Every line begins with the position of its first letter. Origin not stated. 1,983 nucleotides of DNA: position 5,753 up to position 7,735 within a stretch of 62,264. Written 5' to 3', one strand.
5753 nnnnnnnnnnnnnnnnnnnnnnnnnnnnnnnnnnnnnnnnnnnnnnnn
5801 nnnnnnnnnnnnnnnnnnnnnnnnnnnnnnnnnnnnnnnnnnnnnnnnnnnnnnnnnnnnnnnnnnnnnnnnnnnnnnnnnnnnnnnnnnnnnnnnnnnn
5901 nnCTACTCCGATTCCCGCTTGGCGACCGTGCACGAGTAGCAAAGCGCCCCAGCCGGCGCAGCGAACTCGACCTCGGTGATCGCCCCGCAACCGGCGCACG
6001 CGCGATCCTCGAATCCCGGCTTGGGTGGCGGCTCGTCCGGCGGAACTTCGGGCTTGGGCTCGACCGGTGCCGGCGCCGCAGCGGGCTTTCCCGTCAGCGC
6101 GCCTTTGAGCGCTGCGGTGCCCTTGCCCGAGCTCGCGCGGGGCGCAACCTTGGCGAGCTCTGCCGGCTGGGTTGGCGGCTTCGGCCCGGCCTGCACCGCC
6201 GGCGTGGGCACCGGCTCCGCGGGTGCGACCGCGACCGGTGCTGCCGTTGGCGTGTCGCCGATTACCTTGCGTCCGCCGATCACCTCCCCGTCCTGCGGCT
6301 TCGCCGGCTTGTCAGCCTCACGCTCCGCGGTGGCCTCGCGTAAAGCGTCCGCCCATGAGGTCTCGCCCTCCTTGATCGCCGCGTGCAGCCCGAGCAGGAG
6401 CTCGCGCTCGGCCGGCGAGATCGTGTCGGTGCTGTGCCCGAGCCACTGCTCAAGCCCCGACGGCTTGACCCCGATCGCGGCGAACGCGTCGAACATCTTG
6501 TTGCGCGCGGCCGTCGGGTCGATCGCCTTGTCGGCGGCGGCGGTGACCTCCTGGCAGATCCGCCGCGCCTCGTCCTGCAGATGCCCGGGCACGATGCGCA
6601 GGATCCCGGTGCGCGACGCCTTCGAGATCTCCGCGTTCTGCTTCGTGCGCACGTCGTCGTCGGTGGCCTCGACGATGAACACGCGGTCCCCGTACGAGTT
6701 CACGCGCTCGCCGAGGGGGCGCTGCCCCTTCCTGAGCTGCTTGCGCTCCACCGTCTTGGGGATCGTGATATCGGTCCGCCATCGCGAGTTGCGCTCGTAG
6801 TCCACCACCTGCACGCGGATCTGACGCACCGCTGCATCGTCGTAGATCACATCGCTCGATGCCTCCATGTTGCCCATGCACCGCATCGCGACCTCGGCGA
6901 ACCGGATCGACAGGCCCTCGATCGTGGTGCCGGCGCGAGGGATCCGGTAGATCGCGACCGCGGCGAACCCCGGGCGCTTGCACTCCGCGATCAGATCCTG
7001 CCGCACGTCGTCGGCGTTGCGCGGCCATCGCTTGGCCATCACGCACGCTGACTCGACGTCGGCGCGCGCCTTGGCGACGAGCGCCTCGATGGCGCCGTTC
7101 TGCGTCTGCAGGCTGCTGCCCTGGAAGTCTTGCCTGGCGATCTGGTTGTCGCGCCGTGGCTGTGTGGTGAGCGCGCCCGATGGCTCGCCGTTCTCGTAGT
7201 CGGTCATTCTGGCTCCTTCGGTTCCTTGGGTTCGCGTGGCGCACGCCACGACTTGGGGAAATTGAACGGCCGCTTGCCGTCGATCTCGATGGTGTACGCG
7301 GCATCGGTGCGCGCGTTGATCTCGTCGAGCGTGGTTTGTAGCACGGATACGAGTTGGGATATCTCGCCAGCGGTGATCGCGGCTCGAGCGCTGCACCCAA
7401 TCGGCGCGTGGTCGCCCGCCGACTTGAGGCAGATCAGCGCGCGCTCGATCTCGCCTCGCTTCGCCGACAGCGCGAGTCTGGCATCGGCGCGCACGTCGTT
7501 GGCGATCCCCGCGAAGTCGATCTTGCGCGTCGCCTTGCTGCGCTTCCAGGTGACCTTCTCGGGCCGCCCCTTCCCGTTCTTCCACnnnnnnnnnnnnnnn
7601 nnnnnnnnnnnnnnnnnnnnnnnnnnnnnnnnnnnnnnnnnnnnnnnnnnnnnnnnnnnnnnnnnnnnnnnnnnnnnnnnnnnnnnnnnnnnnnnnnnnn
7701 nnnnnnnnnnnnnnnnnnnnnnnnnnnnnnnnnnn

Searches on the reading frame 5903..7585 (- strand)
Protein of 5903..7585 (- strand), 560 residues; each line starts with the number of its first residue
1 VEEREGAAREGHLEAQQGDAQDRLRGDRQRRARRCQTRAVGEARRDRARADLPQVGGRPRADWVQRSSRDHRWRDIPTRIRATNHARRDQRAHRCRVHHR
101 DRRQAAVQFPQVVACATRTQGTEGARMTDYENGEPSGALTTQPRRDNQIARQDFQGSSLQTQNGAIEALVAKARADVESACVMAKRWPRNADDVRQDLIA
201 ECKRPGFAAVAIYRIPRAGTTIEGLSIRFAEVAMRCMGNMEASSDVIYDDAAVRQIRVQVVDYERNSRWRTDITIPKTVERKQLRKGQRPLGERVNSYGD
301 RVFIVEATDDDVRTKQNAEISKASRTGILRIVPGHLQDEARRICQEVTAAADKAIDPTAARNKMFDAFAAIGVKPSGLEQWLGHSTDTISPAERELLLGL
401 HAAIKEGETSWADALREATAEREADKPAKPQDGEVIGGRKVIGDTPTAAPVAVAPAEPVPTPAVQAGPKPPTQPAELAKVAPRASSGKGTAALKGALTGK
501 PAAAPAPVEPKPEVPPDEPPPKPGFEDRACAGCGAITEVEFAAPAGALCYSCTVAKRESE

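Call 79: search_protein_families(library=pfam, proteins=[window:5903-7585:-], max_evalue=0.001)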
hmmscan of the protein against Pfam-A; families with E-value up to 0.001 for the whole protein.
window:5903-7585:- (560 aa): 0 families

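Call 98: search_protein_families(library=phrogs, proteins=[window:5903-7585:-], max_evalue=0.0001)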
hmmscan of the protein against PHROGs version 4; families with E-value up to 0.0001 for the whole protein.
window:5903-7585:- (560 aa): 1 family
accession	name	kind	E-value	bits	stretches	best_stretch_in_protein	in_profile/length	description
phrog_3657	-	unknown function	1.8e-54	185.7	1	151-429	6-267/289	-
